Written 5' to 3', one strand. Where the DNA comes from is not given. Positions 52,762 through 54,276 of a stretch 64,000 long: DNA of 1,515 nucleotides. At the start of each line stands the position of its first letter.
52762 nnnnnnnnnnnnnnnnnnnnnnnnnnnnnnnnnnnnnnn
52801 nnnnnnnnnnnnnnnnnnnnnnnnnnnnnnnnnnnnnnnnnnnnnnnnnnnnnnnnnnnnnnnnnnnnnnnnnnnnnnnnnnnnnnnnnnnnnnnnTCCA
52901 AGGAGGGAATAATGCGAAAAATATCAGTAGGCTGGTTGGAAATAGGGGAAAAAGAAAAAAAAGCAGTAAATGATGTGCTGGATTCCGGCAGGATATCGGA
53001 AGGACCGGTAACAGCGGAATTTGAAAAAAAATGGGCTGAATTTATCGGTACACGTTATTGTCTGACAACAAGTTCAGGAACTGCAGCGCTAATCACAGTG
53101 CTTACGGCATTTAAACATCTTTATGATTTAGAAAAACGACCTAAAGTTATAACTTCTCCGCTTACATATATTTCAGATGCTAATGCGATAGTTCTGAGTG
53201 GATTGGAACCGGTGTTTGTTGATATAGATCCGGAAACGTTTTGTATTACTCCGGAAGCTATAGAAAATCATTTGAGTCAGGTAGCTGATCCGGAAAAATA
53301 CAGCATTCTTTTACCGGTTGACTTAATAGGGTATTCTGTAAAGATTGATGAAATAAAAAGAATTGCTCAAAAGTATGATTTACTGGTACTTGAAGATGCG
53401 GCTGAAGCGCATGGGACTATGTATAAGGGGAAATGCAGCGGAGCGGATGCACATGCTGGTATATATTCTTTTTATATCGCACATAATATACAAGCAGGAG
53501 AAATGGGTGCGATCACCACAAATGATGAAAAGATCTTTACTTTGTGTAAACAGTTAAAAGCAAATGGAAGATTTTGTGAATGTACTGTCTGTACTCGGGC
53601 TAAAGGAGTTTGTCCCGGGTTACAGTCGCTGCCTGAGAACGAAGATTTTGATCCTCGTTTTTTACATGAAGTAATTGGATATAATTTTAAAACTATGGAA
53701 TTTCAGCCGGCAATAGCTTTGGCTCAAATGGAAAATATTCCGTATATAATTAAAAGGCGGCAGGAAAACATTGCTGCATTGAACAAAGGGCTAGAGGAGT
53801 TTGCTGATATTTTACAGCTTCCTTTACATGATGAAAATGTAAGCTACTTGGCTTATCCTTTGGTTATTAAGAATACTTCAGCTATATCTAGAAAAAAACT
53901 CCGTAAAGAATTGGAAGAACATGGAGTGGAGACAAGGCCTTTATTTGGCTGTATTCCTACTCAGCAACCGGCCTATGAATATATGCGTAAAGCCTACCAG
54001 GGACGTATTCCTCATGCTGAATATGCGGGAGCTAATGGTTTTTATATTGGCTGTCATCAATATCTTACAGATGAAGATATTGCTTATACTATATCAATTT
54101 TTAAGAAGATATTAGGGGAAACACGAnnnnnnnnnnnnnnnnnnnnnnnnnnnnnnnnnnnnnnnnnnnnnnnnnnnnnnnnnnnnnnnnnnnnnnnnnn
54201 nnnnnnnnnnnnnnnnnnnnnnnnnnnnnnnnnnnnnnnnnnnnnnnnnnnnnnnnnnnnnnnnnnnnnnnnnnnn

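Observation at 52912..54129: A ColD-like GDP-sugar dehydratase carries a Cys-rich insertion and may be a new Fe-S (E1-like) enzyme acting on GDP-sugars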

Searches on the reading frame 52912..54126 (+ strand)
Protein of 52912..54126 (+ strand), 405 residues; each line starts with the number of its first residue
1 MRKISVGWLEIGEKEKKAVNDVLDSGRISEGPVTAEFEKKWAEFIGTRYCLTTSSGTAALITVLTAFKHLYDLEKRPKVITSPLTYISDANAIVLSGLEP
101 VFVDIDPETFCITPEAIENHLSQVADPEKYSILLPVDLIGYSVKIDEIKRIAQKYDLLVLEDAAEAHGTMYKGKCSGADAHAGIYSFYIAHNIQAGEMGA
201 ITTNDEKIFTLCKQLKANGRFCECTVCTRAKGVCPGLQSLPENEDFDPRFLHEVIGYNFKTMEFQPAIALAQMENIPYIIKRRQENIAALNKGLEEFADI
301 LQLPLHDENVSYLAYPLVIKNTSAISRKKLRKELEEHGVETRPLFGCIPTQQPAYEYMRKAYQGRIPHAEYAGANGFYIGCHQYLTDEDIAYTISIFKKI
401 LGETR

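Call 3: search_solved_structures(query=window:52912-54126:+, max_evalue=0.00001, show_alignments=4)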
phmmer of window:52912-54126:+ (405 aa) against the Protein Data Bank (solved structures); distinct sequences matched with E-value up to 0.00001: 56.
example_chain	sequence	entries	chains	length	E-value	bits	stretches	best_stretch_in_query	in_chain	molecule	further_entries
3bcx_A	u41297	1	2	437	2.7e-54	187.8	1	11-402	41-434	CDP-6-deoxy-L-threo-D-glycero-4-hexulose-3-dehydrase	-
3bb8_A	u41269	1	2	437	4.8e-53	183.7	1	11-402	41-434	CDP-4-keto-6-deoxy-D-glucose-3-dehydrase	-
2gms_A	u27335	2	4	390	4.7e-41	144.2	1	14-396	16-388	Putative pyridoxamine 5-phosphate-dependent dehydrase, Wbdk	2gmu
7b0m_AAA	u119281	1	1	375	1.3e-40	142.8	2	10-214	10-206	Sugar aminotransferase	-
3b8x_A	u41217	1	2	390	4.2e-40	141.1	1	14-396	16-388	Pyridoxamine 5-phosphate-dependent dehydrase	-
2r0t_A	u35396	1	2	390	7.2e-40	140.3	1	14-396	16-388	Pyridoxamine 5-phosphate-dependent dehydrase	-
3gr9_A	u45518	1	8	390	1.6e-39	139.2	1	14-396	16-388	ColD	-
3bn1_A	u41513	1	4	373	5.9e-38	134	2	3-219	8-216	Perosamine synthetase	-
3dr7_A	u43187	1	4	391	7.3e-38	133.7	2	3-219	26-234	Putative perosamine synthetase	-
3dr4_A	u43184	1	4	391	1e-37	133.3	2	3-219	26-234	Putative perosamine synthetase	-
7b0d_A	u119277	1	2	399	9.7e-37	130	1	8-216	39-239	Glutamine--scyllo-inositol transaminase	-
1mdo_A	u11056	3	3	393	8.2e-33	117.1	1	11-359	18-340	ArnB aminotransferase | UDP-4-amino-4-deoxy-L-arabinose--oxoglutarate aminotransferase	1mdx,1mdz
2fn6_A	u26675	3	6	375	1.2e-32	116.6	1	13-220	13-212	AMINOTRANSFERASE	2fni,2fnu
4oca_A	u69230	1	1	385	1.2e-32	116.5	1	11-352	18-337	UDP-4-amino-4-deoxy-L-arabinose--oxoglutarate aminotransferase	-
2c7t_A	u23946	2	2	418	1.2e-32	116.5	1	30-300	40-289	GLUTAMINE-2-DEOXY-SCYLLO-INOSOSE AMINOTRANSFERASE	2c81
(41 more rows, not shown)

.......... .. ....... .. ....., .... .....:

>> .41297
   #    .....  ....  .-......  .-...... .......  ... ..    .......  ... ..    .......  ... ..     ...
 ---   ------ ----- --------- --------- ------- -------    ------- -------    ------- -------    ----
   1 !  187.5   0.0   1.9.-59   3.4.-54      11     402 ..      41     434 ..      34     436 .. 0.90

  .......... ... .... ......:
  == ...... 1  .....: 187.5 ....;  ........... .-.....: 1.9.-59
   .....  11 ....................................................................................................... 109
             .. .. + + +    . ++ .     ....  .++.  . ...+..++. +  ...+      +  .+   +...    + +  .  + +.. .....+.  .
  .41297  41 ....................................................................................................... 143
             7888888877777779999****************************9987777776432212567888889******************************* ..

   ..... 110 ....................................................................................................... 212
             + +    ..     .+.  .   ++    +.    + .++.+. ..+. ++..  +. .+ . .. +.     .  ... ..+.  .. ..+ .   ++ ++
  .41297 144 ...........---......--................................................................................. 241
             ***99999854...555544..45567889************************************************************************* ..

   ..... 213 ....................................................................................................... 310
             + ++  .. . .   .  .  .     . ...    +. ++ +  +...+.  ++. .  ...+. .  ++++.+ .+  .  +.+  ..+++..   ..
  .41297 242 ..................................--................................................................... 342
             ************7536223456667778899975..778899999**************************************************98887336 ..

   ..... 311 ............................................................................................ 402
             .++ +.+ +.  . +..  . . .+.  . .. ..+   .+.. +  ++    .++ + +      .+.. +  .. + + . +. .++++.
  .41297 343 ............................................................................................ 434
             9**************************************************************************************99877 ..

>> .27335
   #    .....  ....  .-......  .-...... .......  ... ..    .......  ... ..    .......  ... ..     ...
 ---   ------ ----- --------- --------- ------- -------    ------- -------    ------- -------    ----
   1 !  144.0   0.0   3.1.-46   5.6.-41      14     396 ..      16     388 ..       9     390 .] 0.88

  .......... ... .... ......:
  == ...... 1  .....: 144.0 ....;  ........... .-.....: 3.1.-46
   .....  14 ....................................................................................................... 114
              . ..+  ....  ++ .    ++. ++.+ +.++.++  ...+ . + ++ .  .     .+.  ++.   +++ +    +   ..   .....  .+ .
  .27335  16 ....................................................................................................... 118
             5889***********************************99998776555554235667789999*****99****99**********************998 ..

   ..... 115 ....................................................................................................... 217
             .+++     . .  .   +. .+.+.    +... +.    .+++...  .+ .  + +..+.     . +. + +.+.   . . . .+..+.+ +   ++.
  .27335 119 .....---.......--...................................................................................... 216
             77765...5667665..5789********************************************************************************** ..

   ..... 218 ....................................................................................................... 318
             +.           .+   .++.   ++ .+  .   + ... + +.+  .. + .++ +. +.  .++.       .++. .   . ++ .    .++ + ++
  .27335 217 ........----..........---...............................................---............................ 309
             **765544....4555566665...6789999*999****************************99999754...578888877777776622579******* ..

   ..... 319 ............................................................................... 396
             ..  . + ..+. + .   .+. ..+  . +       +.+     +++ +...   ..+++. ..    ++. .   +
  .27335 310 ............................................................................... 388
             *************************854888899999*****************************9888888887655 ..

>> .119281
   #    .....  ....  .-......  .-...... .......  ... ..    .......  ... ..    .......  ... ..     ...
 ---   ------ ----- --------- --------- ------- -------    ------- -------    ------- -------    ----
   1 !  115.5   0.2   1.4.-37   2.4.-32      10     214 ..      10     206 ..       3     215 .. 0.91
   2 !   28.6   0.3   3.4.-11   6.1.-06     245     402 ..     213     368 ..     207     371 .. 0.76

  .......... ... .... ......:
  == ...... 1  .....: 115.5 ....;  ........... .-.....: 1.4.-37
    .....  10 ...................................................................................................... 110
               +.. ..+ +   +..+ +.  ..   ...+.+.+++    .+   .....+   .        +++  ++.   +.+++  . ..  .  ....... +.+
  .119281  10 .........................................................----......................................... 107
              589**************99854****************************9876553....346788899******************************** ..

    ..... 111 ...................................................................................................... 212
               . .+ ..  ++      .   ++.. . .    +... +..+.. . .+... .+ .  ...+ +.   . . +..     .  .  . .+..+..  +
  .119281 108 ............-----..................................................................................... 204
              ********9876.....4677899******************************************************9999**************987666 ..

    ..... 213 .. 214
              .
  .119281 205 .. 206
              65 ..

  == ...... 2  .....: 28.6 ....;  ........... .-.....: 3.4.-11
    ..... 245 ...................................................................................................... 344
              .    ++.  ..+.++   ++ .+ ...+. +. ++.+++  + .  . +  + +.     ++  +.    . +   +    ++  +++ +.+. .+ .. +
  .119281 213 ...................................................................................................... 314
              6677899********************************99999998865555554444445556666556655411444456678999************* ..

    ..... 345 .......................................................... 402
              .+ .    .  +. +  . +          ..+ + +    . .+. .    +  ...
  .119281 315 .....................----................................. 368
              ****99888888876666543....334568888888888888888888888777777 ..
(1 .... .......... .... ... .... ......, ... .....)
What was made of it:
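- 52912..54129 (+): Target ORF, 405 aa: a His-type (PMP-type) DegT-fold enzyme, predicted GDP-4-keto-6-deoxymannose 3-dehydratase of a distinct 4-Cys-loop subfamily. Best PDB hits are E1 3BCX at 2.7e-54 and ColD 2GMS at 4.7e-41 (call 3).
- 53401..53403 (+): Codon of Ala164, the position of E1's cluster ligand Cys193 (E1 '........' against target '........'). Alignment in call 3.
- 53482..53487 (+): Codons of His191-Asn192, where His replaces the Schiff-base Lys of sugar aminotransferases. His191 aligns with E1 His220 and ColD His188 (call 3).
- On DegT/DnrJ/EryC1/StrS fold-type I sugar-modifying enzymes (Pfam PF01041): There are 56 PDB family members at E<1e-5 (call 3).
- Tried and rejected: The PDB sequence does have Cys at exactly residues 193, 251, 253 and 261 (call 3).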

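Call 4: search_protein_families(library=ncbifam, proteins=[window:52912-54126:+])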
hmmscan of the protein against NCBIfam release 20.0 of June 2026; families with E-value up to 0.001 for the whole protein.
window:52912-54126:+ (405 aa): 10 families
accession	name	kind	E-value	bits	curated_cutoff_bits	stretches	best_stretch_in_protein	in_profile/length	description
NF011936.0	PRK15407.1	equivalog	1.5e-66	225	423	1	14-403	47-438/440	lipopolysaccharide biosynthesis protein RfbH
TIGR03588.1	PseC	equivalog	1.9e-62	211.4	423.5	1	10-400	8-379/380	UDP-4-amino-4,6-dideoxy-N-acetyl-beta-L-altrosamine transaminase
TIGR04181.1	NHT_00031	hypoth_equivalog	2.9e-55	187.6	420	2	11-219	8-224/359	LegC family aminotransferase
NF008658.2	PRK11658.1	equivalog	6e-48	163.4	631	1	11-402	12-378/379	UDP-4-amino-4-deoxy-L-arabinose aminotransferase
NF008687.0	PRK11706.1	equivalog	3.9e-40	137.8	375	1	11-216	9-206/375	dTDP-4-amino-4,6-dideoxygalactose transaminase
TIGR04427.1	PLP_DesI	equivalog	6e-39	134.3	650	1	22-397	41-379/390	dTDP-4-dehydro-6-deoxyglucose aminotransferase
TIGR02379.1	ECA_wecE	subfamily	2.9e-32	111.9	434.85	1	14-214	12-205/376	dTDP-4-amino-4,6-dideoxy-D-glucose transaminase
NF005588.0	PRK07309.1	equivalog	0.0004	19.4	576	1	45-165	89-208/391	pyridoxal phosphate-dependent aminotransferase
TIGR00858.1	bioF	equivalog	0.00064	18.6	426.45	0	33-184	67-208/365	8-amino-7-oxononanoate synthase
NF005817.0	PRK07683.1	equivalog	0.00075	18.3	575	0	34-153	67-188/387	aminotransferase A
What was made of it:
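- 52912..54129 (+): It is below every NCBIfam equivalog cutoff (call 4).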
